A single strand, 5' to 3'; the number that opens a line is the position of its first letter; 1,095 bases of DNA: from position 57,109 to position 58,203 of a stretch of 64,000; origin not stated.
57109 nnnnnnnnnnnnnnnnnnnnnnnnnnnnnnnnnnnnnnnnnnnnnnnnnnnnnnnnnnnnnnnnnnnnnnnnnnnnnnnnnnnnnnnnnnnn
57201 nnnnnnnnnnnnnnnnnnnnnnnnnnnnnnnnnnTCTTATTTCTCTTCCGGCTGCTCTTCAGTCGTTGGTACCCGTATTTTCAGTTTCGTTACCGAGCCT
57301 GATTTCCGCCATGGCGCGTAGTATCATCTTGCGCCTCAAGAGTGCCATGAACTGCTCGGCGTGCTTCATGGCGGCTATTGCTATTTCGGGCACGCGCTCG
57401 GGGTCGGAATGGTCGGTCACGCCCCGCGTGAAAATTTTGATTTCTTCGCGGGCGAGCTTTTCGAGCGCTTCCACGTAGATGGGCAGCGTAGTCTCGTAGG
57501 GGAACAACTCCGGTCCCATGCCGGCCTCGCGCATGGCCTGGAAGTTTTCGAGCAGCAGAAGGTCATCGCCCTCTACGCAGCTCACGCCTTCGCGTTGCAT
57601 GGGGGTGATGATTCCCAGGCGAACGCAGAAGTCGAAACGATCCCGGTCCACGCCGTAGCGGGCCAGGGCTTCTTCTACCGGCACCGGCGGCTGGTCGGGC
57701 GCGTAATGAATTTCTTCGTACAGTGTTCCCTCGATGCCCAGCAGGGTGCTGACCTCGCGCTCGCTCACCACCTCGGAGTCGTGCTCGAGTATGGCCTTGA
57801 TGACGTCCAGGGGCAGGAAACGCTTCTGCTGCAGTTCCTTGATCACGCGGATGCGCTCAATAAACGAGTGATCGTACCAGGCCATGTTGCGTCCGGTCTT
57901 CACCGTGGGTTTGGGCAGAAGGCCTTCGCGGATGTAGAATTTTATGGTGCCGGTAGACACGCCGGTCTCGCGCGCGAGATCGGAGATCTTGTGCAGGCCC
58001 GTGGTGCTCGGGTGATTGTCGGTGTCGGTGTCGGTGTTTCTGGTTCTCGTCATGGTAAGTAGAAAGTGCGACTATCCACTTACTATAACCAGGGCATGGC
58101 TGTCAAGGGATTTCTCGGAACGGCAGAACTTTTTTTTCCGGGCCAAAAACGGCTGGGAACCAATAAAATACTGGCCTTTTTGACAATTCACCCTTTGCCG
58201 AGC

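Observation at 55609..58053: Compact minus-strand operon: MerR regulator - AurF-like diiron oxygenase (2x EX29DEXRH) - small acidic paralog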

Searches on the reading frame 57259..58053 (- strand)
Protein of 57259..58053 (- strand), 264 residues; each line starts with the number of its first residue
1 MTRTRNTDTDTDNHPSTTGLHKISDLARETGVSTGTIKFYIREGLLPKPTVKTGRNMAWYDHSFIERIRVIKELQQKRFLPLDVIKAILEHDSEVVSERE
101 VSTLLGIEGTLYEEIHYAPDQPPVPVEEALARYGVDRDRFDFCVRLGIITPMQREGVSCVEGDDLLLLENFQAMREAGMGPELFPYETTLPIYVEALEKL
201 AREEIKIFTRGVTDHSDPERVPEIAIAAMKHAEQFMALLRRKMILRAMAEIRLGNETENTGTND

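Call 3: search_protein_families(library=pfam, proteins=[window:57259-58053:-], max_evalue=1)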
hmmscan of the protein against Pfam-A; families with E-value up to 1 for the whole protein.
window:57259-58053:- (264 aa): 5 families
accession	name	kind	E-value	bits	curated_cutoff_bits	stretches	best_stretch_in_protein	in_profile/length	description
PF13411.12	MerR_1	-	1.1e-18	67.5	21.6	1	22-91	2-68/69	MerR HTH family regulatory protein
PF00376.29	MerR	-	2.2e-08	34.2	28.2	1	22-50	1-29/38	MerR family regulatory protein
PF13412.12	HTH_24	-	0.068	13.2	21.9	1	23-43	20-40/48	Winged helix-turn-helix DNA-binding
PF12728.13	HTH_17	-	0.073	13.8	27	1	23-52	4-31/51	Helix-turn-helix domain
PF12964.13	DUF3853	-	0.18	12.5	22.1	0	10-57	36-83/97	Protein of unknown function (DUF3853)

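Call 4: search_protein_families(library=ncbifam, proteins=[window:57259-58053:-], max_evalue=1)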
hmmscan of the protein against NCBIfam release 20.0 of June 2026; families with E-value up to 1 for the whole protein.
window:57259-58053:- (264 aa): 12 families
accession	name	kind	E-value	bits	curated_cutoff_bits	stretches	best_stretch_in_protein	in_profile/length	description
NF050798.1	TF_FtsR_Actino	equivalog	1.1e-10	42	150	1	32-181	17-163/223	transcriptional regulator FtsR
TIGR02051.1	MerR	equivalog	6.6e-10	39.3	150.85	1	22-94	1-71/124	mercury resistance transcriptional regulator MerR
TIGR02047.1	CadR-PbrR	equivalog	7.5e-10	38.9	151.45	1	22-89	2-67/127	Cd(II)/Pb(II)-responsive transcriptional regulator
NF010315.0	PRK13752.1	subfamily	1.1e-06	28.8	261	1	23-96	10-81/144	mercury resistance transcriptional regulator MerR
TIGR02044.1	CueR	equivalog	9.7e-06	25.7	147.4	1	23-90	3-68/127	Cu(I)-responsive transcriptional regulator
NF041849.1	trans_regNmlR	equivalog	2.8e-05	24.2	175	1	23-53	3-33/117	stress response transcriptional regulator NmlR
NF047375.1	HeatShock_HspR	equivalog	9.3e-05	22.4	105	1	20-97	3-78/92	heat shock protein transcriptional repressor HspR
TIGR02043.1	ZntR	equivalog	0.00015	21.9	167.95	1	21-92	2-71/131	Zn(2+)-responsive transcriptional regulator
NF007069.0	PRK09514.1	equivalog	0.00022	21.2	143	1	21-91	2-70/141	Zn(2+)-responsive transcriptional regulator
TIGR01950.1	SoxR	equivalog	0.0012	18.6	116.9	1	23-91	4-69/142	redox-sensitive transcriptional activator SoxR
TIGR02054.1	MerD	equivalog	0.016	15.7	103.65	1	21-72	4-54/120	mercuric resistance transcriptional repressor MerD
NF007590.0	PRK10227.1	equivalog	0.024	14.7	244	1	22-77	2-56/135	Cu(I)-responsive transcriptional regulator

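Call 28: search_protein_families(library=padloc, proteins=[window:57259-58053:-], max_evalue=0.1)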
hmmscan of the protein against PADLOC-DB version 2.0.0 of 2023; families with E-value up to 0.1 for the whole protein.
window:57259-58053:- (264 aa): 1 family
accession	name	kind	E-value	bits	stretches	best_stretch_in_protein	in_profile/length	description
PDLC04133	mad1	-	7e-10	37.1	1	23-67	8-49/60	mads_1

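Call 43: find_related_loci(query=A3, collection=metagenome_contigs, flank=4000)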
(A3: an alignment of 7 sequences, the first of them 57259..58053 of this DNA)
Query A3 (264 aa) in metagenome_contigs; peptide patterns used: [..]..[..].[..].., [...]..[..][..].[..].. (x = any residue, [..] = any of these).
524 stretches matched a pattern; 373 encode a relative of the query (tblastn E <= 1e-3); the best 80 are kept; 80 distinct loci.
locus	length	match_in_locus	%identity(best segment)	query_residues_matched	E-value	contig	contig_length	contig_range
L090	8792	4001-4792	96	1-264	4e-171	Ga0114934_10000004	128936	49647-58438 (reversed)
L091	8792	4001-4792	95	1-264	7e-171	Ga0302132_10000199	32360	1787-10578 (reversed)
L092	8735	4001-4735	61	18-264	9e-100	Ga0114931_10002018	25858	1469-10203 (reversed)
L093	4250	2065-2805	59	13-259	2e-97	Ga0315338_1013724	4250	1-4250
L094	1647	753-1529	56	1-264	2e-101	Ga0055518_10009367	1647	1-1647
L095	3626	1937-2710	55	7-264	9e-95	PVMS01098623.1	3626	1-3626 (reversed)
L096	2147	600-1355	55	12-263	2e-97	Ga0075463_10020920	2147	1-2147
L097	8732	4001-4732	58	16-259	9e-91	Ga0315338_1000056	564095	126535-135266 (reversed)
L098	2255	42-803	55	12-264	2e-94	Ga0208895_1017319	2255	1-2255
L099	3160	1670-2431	55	12-264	4e-92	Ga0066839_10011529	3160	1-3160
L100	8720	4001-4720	60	13-252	2e-88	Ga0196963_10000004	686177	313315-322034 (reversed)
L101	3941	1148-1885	54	19-264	2e-88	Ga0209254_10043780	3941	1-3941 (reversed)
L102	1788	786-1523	55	19-264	2e-91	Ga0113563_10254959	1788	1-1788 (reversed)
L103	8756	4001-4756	54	5-256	2e-85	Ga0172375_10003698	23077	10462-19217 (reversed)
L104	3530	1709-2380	56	13-236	2e-85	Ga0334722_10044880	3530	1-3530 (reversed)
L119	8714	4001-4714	41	12-250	3e-50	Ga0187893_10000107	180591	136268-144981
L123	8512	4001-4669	41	22-250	3e-45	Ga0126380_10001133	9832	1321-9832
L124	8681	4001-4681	41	22-249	4e-45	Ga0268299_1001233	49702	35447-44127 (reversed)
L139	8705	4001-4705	39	22-258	9e-42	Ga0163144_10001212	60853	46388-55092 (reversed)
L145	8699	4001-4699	38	16-250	1e-39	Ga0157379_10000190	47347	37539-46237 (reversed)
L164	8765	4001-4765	35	2-248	2e-37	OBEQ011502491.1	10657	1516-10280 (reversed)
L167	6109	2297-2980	37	22-250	4e-37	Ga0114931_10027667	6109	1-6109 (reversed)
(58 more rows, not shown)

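Call 50: search_solved_structures(query=A3, max_evalue=1, show_alignments=2)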
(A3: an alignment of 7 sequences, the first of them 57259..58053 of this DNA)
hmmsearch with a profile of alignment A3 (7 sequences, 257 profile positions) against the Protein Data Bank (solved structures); distinct sequences matched with E-value up to 1: 20.
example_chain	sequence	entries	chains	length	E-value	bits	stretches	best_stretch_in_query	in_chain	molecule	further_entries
2dg6_A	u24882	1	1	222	4.2e-12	49.4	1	13-85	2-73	putative transcriptional regulator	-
4ua1_A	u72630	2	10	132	4.7e-11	45.9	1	12-85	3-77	Regulatory protein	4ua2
6jgv_A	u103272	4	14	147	8.7e-09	38.5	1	13-81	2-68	CadR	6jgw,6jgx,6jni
6jgf_A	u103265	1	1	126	9.1e-09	38.4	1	13-80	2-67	CadR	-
6jyw_A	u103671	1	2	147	1.2e-08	38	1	13-80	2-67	CadR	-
5gpe_A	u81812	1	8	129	2.8e-07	33.6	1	12-95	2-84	Transcriptional regulator, MerR-family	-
5crl_A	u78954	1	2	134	1.5e-06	31.2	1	14-70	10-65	Mercuric resistance operon regulatory protein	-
3gp4_A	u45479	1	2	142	0.0015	21.4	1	116-176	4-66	Transcriptional regulator, MerR family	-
2jml_A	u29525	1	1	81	0.0037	20.1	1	11-74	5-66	DNA BINDING DOMAIN/TRANSCRIPTIONAL REGULATOR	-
6ldi_G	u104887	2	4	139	0.037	16.8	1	12-166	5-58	HTH-type transcriptional regulator CueR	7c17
4wls_A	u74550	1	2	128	0.055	16.2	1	14-164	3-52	HTH-type transcriptional regulator CueR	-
1q05_A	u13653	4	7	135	0.063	16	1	14-164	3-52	Transcriptional regulator cueR | HTH-type transcriptional regulator CueR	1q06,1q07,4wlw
6xh7_G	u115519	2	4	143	0.072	15.9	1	14-164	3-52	HTH-type transcriptional regulator CueR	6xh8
3qao_A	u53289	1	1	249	0.16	14.7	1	10-82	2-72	MerR-like transcriptional regulator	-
7tec_A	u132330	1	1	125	0.16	14.7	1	119-205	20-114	HTH-type transcriptional regulator GlnR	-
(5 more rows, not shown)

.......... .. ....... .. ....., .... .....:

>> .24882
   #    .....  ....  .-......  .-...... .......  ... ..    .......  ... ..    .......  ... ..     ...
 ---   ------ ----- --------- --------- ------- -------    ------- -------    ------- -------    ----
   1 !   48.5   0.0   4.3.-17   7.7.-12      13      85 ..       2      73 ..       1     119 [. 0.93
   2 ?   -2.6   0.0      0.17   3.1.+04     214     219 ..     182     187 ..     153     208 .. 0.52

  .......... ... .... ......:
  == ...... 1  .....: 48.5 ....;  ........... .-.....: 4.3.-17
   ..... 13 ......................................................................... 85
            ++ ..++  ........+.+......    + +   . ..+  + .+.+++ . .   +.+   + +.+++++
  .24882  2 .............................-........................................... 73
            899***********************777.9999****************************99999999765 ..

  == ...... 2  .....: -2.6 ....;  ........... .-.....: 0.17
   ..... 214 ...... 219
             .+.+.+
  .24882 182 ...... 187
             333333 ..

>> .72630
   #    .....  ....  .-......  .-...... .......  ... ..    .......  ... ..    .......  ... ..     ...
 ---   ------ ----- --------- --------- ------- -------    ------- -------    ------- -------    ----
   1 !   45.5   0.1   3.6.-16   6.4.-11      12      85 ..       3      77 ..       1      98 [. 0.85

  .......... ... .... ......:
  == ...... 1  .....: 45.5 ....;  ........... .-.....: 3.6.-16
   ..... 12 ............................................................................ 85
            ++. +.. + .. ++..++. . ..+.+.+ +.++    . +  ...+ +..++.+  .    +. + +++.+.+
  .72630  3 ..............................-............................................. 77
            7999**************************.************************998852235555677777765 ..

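Call 51: search_protein_families(library=pfam, proteins=[L124:4001-4681:+, L164:4001-4765:+], max_evalue=10)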
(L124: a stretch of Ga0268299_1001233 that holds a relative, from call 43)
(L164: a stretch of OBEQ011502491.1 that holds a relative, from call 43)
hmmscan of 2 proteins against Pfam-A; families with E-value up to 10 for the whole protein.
L124:4001-4681:+ (227 aa): 6 families
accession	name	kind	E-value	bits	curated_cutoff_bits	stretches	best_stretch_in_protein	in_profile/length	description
PF13411.12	MerR_1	-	1e-18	67.6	21.6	2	2-67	3-66/69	MerR HTH family regulatory protein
PF00376.29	MerR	-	6e-11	42.4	28.2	2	4-34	4-34/38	MerR family regulatory protein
PF12728.13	HTH_17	-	0.0044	17.7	27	1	9-32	11-33/51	Helix-turn-helix domain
PF01381.28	HTH_3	-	0.11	13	23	0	2-23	12-33/55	Helix-turn-helix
PF13591.12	MerR_2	-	0.12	12.6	29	1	105-143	4-42/84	MerR HTH family regulatory protein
PF13338.12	AbiEi_4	-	0.14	12.8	25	0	2-28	16-41/49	Transcriptional regulator, AbiEi antitoxin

L164:4001-4765:+ (255 aa): 9 families
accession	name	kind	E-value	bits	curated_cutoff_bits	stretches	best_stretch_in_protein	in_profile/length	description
PF13411.12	MerR_1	-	2.7e-20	72.7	21.6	1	33-102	2-68/69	MerR HTH family regulatory protein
PF00376.29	MerR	-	3.5e-11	43.2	28.2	1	33-62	1-30/38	MerR family regulatory protein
PF12728.13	HTH_17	-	0.00025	21.7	27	1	31-66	1-34/51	Helix-turn-helix domain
PF07825.17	Exc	-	0.00027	21.3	23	1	40-71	14-45/77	Excisionase-like protein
PF13412.12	HTH_24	-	0.038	14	21.9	1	34-54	20-40/48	Winged helix-turn-helix DNA-binding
PF01381.28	HTH_3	-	0.13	12.8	23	1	34-53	12-31/55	Helix-turn-helix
PF04967.18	HTH_10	-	0.13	12.5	23.1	1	33-54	25-46/53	HTH DNA binding domain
PF00356.27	LacI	-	0.22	11.8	27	1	34-48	2-16/46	Bacterial regulatory proteins, lacI family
PF00538.25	Linker_histone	-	0.29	11.8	22.4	1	34-54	12-32/74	linker histone H1 and H5 family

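Call 57: search_protein_families(library=pfam, proteins=[L124:4858-5619:+, L124:5616-6797:+, L124:6800-7579:+, L139:1-2103:-, L119:4792-6513:-, L145:4889-7021:+, L145:7021-8697:+, L167:3060-4217:+, L167:4163-4978:+, L123:5411-6889:+], max_evalue=0.00001)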
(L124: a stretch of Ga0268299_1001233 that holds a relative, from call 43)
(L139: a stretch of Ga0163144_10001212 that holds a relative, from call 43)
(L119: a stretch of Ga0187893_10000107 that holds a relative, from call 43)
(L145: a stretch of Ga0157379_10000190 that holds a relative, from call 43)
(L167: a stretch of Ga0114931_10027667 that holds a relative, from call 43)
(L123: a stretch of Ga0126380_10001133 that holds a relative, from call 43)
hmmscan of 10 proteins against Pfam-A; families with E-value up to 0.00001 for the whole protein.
L124:4858-5619:+ (253 aa): 1 family
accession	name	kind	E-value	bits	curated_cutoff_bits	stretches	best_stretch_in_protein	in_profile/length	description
PF04402.19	SIMPL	-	1e-47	163.5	25.2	1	44-250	1-205/205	Protein of unknown function (DUF541)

L124:5616-6797:+ (393 aa): 0 families

L124:6800-7579:+ (259 aa): 2 families
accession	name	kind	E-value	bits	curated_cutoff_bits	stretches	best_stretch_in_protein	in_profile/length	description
PF16123.11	HAGH_C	-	6.8e-27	94.1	25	1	172-259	1-83/83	Hydroxyacylglutathione hydrolase C-terminus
PF00753.33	Lactamase_B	-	1.1e-18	68.4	22.7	1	17-171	10-196/196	Metallo-beta-lactamase superfamily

L139:1-2103:- (701 aa): 5 families
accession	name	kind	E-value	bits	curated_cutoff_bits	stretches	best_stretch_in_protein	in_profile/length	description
PF00580.27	UvrD-helicase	-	1.4e-88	297.5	23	1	5-266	1-271/271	UvrD/REP helicase N-terminal domain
PF13361.12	UvrD_C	-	2.9e-76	257.6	25.6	1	271-608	1-346/350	UvrD-like helicase C-terminal domain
PF13245.12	AAA_19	-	7.6e-21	75.1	25.1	1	9-249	1-132/134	AAA domain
PF13538.12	UvrD_C_2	-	1.6e-09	37.9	27.4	1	550-608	3-52/52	UvrD-like helicase C-terminal domain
PF01443.25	Viral_helicase1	-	9.2e-06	26.1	21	0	448-608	84-227/228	Viral superfamily 1 RNA helicase core domain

L119:4792-6513:- (573 aa): 4 families
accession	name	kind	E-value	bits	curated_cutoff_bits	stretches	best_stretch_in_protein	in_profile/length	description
PF00441.29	Acyl-CoA_dh_1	-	2.5e-30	106.1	22.4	2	276-353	2-79/150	Acyl-CoA dehydrogenase, C-terminal domain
PF02770.24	Acyl-CoA_dh_M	-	3.5e-18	66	33.3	1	162-265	1-96/97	Acyl-CoA dehydrogenase, middle domain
PF02771.21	Acyl-CoA_dh_N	-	4.5e-17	62.9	22.9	1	74-158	31-113/113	Acyl-CoA dehydrogenase, N-terminal domain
PF08028.16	Acyl-CoA_dh_2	-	9.5e-10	39.3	22.7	1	290-422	1-113/134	Acyl-CoA dehydrogenase, C-terminal domain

L145:4889-7021:+ (710 aa): 15 families
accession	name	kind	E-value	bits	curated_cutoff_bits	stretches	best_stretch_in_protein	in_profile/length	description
PF07719.23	TPR_2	-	4.3e-31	104.9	27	1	522-554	1-33/34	Tetratricopeptide repeat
PF00515.34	TPR_1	-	2.4e-27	94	27.8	1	522-554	1-33/34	Tetratricopeptide repeat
PF13181.12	TPR_8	-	2.4e-22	77.6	25.7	1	523-554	2-33/34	Tetratricopeptide repeat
PF13424.12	TPR_12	-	1.5e-21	76.8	30.1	1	522-585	3-74/77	Tetratricopeptide repeat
PF13431.12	TPR_17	-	1.9e-20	71.8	24.4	0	544-576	1-33/34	Tetratricopeptide repeat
PF13414.12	TPR_11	-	2.9e-20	72.1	26.8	1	529-566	1-38/42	TPR repeat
PF13428.12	TPR_14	-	3.3e-18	64.8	23.5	0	524-564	3-43/44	Tetratricopeptide repeat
PF14559.12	TPR_19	-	5.9e-18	65.4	25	2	601-650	2-51/68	Tetratricopeptide repeat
PF13432.12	TPR_16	-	1.2e-17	64.5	32.7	2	526-589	1-64/65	Tetratricopeptide repeat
PF13374.12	TPR_10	-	1.9e-11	44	27.5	0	522-550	2-30/42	Tetratricopeptide repeat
PF13176.12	TPR_7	-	2.5e-11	43.2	27.9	0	524-557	1-34/36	Tetratricopeptide repeat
PF23914.1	TPR_CcmH_CycH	-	4.3e-09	36.9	42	0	493-589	55-154/158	Cytochrome c-type biogenesis protein H TPR domain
PF13174.12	TPR_6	-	6e-09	36.4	26.3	0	524-554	2-32/33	Tetratricopeptide repeat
PF13371.12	TPR_9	-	4.9e-08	33.3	35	0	465-522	6-63/73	Tetratricopeptide repeat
PF12895.13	ANAPC3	-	7.1e-06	26.7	27.2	0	536-613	3-79/82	Anaphase-promoting complex, cyclosome, subunit 3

L145:7021-8697:+ (559 aa): 7 families
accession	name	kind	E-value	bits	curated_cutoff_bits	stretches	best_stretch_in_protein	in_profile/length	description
PF14559.12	TPR_19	-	5.5e-09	36.7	25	0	466-512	5-51/68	Tetratricopeptide repeat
PF13431.12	TPR_17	-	8.9e-09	35.4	24.4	0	449-472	10-33/34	Tetratricopeptide repeat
PF13424.12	TPR_12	-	6.4e-08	33.1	30.1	0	455-517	6-76/77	Tetratricopeptide repeat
PF13428.12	TPR_14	-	3.2e-07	30.8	23.5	1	452-493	1-42/44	Tetratricopeptide repeat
PF07719.23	TPR_2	-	5.4e-07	29.7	27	0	452-485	1-34/34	Tetratricopeptide repeat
PF13374.12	TPR_10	-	1e-06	29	27.5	0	455-481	5-31/42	Tetratricopeptide repeat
PF13429.12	TPR_15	-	1.4e-06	28.4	26.2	1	410-556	109-241/280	Tetratricopeptide repeat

L167:3060-4217:+ (385 aa): 4 families
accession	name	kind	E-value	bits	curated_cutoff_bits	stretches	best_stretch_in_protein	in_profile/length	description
PF13409.12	GST_N_2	-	2.8e-07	31.5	25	1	14-97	2-69/70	Glutathione S-transferase, N-terminal domain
PF13410.11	GST_C_2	-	5.4e-07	30.1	24.9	1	211-274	5-67/69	Glutathione S-transferase, C-terminal domain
PF13417.12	GST_N_3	-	1.4e-06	29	22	0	11-99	4-71/75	Glutathione S-transferase, N-terminal domain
PF00043.30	GST_C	-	4.5e-06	27.2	20.7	1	215-276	29-88/93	Glutathione S-transferase, C-terminal domain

L167:4163-4978:+ (271 aa): 1 family
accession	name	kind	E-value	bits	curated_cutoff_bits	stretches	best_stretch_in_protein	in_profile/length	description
PF01553.26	Acyltransferase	-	4.5e-29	101.3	23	1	93-212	9-132/132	Acyltransferase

L123:5411-6889:+ (492 aa): 1 family
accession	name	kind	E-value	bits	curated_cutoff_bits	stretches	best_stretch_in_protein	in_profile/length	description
PF07221.17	GlcNAc_2-epim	-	1.7e-111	373.3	23.4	1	128-483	1-347/347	N-acylglucosamine 2-epimerase (GlcNAc 2-epimerase)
